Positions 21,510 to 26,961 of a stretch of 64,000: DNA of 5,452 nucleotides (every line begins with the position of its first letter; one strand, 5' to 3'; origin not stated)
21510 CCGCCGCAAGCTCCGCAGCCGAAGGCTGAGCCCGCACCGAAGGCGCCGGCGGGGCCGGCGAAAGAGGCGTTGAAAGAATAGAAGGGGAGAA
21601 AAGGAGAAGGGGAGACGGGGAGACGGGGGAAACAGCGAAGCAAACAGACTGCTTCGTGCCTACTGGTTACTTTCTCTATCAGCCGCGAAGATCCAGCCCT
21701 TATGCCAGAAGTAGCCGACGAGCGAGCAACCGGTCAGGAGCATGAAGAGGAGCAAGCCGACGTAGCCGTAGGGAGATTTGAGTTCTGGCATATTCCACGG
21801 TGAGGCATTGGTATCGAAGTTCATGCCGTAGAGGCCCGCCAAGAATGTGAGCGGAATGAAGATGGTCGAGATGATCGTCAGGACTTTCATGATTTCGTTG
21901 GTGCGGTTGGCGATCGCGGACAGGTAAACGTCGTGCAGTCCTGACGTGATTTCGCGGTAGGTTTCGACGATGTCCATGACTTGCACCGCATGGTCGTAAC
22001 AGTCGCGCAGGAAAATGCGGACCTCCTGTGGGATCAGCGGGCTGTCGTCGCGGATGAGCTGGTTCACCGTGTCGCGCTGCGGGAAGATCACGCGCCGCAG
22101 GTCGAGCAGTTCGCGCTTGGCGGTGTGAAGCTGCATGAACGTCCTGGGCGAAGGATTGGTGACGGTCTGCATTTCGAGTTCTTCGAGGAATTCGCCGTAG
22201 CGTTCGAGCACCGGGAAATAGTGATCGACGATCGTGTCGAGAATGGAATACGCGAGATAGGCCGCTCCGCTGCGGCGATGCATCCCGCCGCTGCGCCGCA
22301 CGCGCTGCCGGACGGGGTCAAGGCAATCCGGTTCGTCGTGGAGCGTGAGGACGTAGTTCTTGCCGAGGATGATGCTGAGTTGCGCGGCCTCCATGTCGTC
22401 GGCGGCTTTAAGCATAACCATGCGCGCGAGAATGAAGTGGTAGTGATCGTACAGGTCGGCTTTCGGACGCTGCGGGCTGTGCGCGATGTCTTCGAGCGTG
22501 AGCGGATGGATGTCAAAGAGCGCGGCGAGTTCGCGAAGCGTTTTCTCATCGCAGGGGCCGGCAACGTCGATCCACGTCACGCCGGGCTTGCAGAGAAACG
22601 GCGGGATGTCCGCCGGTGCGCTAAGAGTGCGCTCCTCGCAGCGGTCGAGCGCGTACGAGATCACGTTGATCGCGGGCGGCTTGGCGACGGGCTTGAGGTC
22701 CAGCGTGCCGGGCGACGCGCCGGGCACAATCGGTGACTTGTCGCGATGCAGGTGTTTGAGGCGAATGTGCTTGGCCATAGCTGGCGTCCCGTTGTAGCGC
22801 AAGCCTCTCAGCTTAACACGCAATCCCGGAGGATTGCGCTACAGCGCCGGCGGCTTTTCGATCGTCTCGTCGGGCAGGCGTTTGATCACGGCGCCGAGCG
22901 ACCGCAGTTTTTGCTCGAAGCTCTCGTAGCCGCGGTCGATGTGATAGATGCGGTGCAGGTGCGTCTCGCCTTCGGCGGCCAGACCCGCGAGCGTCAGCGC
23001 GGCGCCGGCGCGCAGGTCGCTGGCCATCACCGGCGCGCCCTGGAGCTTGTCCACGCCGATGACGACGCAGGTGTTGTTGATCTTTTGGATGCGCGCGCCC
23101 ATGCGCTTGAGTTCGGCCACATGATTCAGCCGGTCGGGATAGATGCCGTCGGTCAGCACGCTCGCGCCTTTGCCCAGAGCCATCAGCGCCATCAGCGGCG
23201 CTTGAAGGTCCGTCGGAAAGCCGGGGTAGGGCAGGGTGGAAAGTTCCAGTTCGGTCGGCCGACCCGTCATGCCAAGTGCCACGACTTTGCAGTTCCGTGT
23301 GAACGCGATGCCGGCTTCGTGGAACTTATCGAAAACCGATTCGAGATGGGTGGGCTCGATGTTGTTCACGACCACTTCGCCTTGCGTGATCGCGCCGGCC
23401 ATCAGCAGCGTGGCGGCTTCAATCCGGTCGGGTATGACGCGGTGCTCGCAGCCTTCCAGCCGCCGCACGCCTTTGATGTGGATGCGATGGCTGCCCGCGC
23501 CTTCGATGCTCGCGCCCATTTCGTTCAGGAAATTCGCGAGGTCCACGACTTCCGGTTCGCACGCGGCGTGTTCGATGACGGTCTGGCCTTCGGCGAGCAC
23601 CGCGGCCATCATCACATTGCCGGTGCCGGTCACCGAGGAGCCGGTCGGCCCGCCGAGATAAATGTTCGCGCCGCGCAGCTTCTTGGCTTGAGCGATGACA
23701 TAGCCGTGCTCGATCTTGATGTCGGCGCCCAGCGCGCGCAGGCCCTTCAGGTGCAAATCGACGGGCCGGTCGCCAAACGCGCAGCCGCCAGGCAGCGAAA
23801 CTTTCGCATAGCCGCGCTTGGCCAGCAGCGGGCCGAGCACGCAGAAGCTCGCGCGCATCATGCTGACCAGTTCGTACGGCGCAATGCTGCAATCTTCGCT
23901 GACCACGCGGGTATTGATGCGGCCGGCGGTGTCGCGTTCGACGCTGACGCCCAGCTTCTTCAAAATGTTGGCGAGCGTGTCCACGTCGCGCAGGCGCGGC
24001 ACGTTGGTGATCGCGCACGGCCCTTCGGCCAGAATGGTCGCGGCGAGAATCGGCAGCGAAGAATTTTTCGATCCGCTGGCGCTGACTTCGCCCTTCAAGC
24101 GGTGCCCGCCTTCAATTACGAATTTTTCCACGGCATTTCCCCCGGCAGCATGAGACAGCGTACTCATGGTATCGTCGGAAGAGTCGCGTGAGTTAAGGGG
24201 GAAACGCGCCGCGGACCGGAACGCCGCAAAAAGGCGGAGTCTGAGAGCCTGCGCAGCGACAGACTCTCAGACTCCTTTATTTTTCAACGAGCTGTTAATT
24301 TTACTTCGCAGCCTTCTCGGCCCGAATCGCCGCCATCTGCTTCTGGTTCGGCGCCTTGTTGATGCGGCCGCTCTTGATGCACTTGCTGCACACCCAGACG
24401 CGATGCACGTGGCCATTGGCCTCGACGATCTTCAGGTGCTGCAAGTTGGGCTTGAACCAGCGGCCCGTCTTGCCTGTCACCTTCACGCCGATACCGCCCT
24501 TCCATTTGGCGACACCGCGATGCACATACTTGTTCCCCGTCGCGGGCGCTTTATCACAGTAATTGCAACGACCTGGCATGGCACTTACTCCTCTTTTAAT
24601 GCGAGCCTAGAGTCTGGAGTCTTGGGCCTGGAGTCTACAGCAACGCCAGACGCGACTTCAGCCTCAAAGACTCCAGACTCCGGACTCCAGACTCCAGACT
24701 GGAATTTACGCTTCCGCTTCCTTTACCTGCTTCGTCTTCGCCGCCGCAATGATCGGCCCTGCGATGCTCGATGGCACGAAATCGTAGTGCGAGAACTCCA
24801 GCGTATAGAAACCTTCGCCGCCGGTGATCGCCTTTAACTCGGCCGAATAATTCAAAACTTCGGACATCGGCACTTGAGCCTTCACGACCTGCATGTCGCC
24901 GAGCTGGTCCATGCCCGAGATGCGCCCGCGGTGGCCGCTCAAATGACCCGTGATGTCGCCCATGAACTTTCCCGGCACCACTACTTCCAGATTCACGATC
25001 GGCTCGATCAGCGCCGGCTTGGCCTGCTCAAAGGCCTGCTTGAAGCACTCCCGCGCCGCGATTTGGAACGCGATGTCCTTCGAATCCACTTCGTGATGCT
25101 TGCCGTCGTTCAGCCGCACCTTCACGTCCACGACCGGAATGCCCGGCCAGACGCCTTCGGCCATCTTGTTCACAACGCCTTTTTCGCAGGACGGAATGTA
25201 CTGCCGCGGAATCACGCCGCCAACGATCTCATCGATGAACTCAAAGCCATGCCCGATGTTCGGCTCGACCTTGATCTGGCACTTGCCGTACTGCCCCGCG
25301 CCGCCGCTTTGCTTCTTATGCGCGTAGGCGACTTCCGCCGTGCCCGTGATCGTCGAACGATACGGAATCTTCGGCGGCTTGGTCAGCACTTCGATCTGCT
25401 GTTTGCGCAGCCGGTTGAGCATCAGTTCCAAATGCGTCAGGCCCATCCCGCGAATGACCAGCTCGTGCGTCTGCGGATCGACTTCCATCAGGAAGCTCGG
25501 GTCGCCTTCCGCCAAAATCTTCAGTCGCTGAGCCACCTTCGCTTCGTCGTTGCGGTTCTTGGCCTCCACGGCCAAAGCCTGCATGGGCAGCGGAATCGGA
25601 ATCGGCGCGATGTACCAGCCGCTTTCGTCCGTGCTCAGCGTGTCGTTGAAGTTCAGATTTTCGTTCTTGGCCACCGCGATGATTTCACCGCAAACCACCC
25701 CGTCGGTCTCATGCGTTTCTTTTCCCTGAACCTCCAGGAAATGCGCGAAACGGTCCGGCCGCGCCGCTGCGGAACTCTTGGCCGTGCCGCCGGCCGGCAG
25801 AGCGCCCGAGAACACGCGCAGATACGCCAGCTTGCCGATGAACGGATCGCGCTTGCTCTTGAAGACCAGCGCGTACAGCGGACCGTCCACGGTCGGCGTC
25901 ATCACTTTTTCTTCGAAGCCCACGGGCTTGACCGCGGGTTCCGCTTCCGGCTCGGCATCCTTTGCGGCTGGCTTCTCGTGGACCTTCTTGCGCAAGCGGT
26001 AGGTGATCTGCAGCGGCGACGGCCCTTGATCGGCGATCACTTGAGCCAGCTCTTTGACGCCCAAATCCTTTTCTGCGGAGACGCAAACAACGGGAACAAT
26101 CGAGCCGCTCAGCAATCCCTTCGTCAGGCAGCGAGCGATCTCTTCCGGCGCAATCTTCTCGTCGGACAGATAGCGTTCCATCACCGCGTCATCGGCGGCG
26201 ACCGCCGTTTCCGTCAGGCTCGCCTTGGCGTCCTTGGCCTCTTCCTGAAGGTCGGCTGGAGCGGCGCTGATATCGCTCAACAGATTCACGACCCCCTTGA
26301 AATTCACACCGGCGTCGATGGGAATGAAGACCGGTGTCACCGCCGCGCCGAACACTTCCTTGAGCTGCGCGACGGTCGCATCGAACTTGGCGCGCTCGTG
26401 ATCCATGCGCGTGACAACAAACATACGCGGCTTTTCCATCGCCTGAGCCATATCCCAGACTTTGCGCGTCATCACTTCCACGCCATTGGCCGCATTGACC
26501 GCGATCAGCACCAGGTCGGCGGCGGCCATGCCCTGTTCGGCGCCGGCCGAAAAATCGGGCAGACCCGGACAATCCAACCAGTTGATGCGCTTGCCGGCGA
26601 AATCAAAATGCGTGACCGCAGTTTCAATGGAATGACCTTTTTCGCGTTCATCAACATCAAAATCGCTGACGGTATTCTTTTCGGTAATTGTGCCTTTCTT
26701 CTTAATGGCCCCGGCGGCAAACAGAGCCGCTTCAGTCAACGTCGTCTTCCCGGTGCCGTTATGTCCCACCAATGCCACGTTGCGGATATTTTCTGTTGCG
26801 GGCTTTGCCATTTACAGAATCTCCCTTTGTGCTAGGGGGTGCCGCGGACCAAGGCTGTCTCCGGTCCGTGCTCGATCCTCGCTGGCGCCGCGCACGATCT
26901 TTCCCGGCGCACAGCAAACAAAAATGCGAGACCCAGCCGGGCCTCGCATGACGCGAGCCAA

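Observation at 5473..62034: About 13 families of mostly heptameric tandem 'word' repeats fill nearly every intergenic gap, often as inverted arms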

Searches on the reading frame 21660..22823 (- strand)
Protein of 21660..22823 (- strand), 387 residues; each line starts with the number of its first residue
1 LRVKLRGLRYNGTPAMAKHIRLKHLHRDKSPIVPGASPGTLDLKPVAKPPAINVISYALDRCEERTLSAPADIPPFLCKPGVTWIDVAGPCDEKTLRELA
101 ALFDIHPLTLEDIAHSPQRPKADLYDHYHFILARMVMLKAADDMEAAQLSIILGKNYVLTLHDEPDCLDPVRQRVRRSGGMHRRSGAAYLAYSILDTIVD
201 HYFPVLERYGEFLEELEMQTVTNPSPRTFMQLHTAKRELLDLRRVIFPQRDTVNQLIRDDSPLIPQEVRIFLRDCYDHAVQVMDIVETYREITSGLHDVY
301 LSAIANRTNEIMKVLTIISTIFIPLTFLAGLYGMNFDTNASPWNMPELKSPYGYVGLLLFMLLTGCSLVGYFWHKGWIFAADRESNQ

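Call 18: search_protein_families(library=pfam, max_evalue=0.01, proteins=[window:21660-22823:-])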
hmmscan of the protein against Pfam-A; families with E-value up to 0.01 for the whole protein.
window:21660-22823:- (387 aa): 1 family
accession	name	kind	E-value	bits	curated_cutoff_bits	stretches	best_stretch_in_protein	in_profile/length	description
PF01544.23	CorA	-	3.3e-66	224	27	1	81-373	3-289/292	CorA-like Mg2+ transporter protein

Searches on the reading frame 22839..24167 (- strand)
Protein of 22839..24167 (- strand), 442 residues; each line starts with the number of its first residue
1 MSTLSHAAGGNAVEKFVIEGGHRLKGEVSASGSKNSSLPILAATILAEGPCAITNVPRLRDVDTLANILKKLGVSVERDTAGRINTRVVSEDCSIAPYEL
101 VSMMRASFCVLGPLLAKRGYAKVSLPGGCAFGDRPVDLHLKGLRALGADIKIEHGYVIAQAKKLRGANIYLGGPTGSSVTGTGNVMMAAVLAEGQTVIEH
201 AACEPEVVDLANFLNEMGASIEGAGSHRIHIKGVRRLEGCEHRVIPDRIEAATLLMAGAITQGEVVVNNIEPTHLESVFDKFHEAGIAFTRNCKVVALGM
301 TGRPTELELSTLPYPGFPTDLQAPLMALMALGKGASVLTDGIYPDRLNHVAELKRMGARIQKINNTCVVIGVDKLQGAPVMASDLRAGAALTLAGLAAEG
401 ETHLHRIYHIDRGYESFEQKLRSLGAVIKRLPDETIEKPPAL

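Call 10: search_protein_families(library=pfam, proteins=[window:22839-24167:-])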
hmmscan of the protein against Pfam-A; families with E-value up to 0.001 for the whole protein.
window:22839-24167:- (442 aa): 1 family
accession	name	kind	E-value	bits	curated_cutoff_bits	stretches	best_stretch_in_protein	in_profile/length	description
PF00275.25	EPSP_synthase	-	1.9e-101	340.3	22.8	1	19-421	2-417/417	EPSP synthase (3-phosphoshikimate 1-carboxyvinyltransferase)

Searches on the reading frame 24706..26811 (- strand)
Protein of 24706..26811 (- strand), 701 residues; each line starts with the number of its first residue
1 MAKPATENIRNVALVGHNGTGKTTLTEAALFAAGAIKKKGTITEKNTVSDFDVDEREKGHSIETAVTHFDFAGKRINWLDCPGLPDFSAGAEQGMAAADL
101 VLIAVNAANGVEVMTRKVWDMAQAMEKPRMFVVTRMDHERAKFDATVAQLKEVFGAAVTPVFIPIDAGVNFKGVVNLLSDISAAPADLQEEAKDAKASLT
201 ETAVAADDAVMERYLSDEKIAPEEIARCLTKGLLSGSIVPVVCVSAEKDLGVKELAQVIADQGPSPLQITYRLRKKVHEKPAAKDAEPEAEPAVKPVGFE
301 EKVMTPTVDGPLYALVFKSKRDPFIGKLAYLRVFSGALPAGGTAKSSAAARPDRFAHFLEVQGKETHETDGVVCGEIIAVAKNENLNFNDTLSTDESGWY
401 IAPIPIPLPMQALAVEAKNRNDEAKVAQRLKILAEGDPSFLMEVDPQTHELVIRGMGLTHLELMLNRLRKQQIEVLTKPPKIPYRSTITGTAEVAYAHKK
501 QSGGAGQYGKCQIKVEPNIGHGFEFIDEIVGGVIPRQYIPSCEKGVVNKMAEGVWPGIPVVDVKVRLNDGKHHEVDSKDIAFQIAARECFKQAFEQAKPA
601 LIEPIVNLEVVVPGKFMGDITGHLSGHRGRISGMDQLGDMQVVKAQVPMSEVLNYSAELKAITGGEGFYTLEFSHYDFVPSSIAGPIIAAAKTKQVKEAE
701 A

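Call 10: search_protein_families(library=pfam, proteins=[window:24706-26811:-])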
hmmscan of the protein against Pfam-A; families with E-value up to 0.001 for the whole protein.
window:24706-26811:- (701 aa): 7 families
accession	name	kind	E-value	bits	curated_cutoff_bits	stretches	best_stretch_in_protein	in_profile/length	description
PF03764.24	EFG_IV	-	4.9e-41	139.7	24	1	480-598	1-121/121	Elongation factor G, domain IV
PF00009.33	GTP_EFTU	-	1.3e-38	132.9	26.5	1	7-262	1-185/188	Elongation factor Tu GTP binding domain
PF00679.30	EFG_C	-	5.5e-25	87.7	27.9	1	601-683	2-85/89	Elongation factor G C-terminus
PF14492.12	EFG_III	-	1.9e-18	66.7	27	1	406-477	1-73/75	Elongation Factor G, domain III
PF22042.2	EF-G_D2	-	3.8e-09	37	27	1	312-394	2-83/84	Elongation factor G domain 2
PF01926.29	MMR_HSR1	-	3.1e-06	27.7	21.9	1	11-134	1-112/113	50S ribosome-binding GTPase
PF00005.33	ABC_tran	-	0.00061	20.8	25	0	11-53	13-52/137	ABC transporter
